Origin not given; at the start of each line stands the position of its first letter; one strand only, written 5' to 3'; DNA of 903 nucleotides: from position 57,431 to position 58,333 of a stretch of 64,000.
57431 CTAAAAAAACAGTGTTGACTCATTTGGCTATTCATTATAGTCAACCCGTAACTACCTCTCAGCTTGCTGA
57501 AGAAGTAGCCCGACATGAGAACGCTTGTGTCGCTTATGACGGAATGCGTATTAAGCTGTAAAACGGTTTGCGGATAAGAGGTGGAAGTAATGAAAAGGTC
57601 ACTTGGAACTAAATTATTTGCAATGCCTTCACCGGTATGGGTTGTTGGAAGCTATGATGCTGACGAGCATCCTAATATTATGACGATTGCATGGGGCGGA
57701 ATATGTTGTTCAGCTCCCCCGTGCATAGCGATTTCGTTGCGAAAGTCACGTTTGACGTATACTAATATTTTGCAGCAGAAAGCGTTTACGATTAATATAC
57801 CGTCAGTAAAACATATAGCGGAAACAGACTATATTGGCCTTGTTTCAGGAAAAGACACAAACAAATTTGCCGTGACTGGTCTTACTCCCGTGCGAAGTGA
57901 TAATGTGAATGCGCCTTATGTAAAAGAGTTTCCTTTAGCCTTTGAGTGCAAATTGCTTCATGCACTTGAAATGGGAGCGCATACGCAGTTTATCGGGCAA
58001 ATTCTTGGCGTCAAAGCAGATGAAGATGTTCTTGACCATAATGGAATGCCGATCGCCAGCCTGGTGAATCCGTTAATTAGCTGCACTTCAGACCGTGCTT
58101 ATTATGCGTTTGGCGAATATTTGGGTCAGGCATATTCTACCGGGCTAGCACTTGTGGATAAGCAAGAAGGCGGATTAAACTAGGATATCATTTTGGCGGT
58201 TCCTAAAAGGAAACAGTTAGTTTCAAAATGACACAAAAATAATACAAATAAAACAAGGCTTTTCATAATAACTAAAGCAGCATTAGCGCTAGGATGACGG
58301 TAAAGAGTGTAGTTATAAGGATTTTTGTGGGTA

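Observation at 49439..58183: Nine-gene sigma-54 operon combining a cytoplasm-facing PsrABC-like Mo/W enzyme with HdrD-like and DUF169-ferredoxin partners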

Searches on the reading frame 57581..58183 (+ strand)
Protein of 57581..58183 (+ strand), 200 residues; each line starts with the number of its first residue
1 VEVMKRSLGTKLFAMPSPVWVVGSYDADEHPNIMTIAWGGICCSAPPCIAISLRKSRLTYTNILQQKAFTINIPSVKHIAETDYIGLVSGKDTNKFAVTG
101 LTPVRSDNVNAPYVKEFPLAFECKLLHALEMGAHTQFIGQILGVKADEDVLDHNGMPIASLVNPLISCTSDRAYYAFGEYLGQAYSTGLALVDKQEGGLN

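Call 4: search_protein_families(library=pfam, proteins=[window:57581-58183:+])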
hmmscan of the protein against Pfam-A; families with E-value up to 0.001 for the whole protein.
window:57581-58183:+ (200 aa): 1 family
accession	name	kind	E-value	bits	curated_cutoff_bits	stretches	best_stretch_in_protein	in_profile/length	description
PF01613.24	Flavin_Reduct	-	1.7e-31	109.8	27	1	14-152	3-139/153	Flavin reductase like domain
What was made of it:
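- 57581..58183 (+): Flavoredoxin (FMN electron carrier), last gene of the operon (accessory module). Flavin_Reduct (call 4).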

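Call 5: search_protein_families(library=ncbifam, proteins=[window:57581-58183:+])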
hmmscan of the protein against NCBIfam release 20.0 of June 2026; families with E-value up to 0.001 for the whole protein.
window:57581-58183:+ (200 aa): 2 families
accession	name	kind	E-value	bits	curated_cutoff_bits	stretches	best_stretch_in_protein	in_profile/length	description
NF045733.1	StyMonoxStyB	equivalog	5.7e-05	23.1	200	1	18-143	14-130/150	styrene monooxygenase NADH-dependent flavin reductase subunit StyB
TIGR03615.1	RutF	equivalog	0.00011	22.3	254.75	1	44-147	41-140/156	NADH-dependent FMN reductase RutF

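Call 76: search_solved_structures(query=window:57581-58183:+, max_evalue=0.00001)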
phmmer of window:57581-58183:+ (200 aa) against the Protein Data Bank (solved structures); distinct sequences matched with E-value up to 0.00001: 9.
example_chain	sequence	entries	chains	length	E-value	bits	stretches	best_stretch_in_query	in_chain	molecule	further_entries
2d5m_A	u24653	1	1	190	4.2e-64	218.9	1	4-191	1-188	flavoredoxin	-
3bnk_A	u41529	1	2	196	1.9e-25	92.8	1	7-195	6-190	Flavoredoxin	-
2r6v_A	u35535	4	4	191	9.9e-10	41.5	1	21-149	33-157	Uncharacterized protein PH0856 | FMN-BINDING PROTEIN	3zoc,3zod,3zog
3fge_A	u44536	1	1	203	3.2e-09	39.8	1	21-163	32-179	putative flavin reductase with split barrel domain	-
1usc_A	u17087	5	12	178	5.8e-08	35.7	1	21-161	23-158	PUTATIVE STYRENE MONOOXYGENASE SMALL COMPONENT | FLAVOREDOXIN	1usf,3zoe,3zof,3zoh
3hmz_A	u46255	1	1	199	3.3e-07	33.2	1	30-156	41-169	Flavin reductase domain protein, FMN-binding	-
3e4v_A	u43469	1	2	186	1.5e-06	31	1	17-126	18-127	NADH:FMN oxidoreductase like protein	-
1eje_A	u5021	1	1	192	4.7e-06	29.5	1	15-157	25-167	FMN-BINDING PROTEIN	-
3bpk_A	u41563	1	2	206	7.6e-06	28.8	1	15-133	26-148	Nitrilotriacetate monooxygenase component B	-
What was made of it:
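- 57581..58183 (+): Flavoredoxin 2d5m matches at E = 4.2e-64 over residues 4-191 (call 76).
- On Flavoredoxin: 2d5m, E = 4.2e-64, residues 4-191 aligned to 1-188 (call 76).
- Three Fe-S or flavin proteins (calls 4, 76).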
